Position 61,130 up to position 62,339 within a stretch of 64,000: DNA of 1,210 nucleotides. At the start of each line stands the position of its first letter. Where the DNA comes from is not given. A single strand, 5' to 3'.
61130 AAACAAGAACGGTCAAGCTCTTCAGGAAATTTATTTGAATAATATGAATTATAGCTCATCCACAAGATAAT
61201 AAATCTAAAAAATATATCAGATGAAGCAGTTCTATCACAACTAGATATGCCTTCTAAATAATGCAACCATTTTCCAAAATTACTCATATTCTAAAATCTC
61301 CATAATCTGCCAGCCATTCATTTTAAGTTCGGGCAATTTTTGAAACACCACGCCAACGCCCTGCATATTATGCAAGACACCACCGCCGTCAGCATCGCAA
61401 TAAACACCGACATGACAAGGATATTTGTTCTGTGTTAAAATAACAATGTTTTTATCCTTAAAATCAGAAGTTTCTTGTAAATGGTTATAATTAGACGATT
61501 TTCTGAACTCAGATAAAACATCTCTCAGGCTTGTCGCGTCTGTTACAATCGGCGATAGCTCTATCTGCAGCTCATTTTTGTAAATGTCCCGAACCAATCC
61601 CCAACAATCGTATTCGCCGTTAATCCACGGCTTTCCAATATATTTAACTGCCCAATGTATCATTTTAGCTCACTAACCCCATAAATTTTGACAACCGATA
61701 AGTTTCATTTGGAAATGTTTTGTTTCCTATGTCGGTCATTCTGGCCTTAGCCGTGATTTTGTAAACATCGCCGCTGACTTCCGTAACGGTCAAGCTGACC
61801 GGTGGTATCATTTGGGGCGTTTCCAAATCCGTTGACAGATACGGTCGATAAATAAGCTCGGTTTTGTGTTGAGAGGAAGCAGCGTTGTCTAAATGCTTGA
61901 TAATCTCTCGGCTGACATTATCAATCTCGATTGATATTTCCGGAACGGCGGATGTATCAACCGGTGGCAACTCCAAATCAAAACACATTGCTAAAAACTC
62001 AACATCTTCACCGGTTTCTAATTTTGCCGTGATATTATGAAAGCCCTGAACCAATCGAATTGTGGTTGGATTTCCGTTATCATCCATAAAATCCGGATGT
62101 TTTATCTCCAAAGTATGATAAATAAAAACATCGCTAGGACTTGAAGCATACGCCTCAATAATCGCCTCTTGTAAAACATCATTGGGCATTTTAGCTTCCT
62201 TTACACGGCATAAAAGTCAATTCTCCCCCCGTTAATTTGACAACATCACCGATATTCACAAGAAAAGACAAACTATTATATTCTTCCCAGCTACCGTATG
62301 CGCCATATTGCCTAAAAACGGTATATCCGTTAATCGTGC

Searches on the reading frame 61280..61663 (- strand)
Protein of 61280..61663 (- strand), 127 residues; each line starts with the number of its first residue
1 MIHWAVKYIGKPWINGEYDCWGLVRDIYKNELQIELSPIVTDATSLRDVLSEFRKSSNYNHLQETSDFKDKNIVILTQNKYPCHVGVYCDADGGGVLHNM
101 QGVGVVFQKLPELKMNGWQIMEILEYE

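Call 7: search_protein_families(library=pfam, proteins=[window:61280-61663:-], max_evalue=0.001)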
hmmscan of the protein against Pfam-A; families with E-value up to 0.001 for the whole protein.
window:61280-61663:- (127 aa): 1 family
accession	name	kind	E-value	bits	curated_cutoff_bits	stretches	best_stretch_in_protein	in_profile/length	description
PF00877.26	NLPC_P60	-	3.5e-07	30.6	23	1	17-110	13-91/105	NlpC/P60 family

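Call 43: search_protein_families(library=phrogs, proteins=[window:61280-61663:-], max_evalue=0.00001)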
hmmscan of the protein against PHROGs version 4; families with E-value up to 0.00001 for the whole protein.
window:61280-61663:- (127 aa): 2 families
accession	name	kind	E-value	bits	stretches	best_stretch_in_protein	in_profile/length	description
phrog_329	-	tail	6e-11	42.3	1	1-114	538-645/949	minor tail protein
phrog_30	-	tail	1.4e-09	39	1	7-36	401-430/544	minor tail protein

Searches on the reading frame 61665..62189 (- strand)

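Call 7: search_protein_families(library=pfam, proteins=[window:61665-62189:-], max_evalue=0.001)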
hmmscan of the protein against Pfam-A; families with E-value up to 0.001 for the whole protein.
window:61665-62189:- (174 aa): 1 family
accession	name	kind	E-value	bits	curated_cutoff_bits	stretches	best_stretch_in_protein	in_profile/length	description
PF08875.16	DUF1833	-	1.7e-39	135.2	21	1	10-164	2-150/150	Domain of unknown function (DUF1833)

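Call 43: search_protein_families(library=phrogs, proteins=[window:61665-62189:-], max_evalue=0.00001)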
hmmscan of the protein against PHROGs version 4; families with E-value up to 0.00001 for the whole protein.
window:61665-62189:- (174 aa): 1 family
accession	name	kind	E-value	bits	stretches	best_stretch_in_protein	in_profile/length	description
phrog_396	-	tail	1.3e-40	139.8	1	8-172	4-161/164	minor tail protein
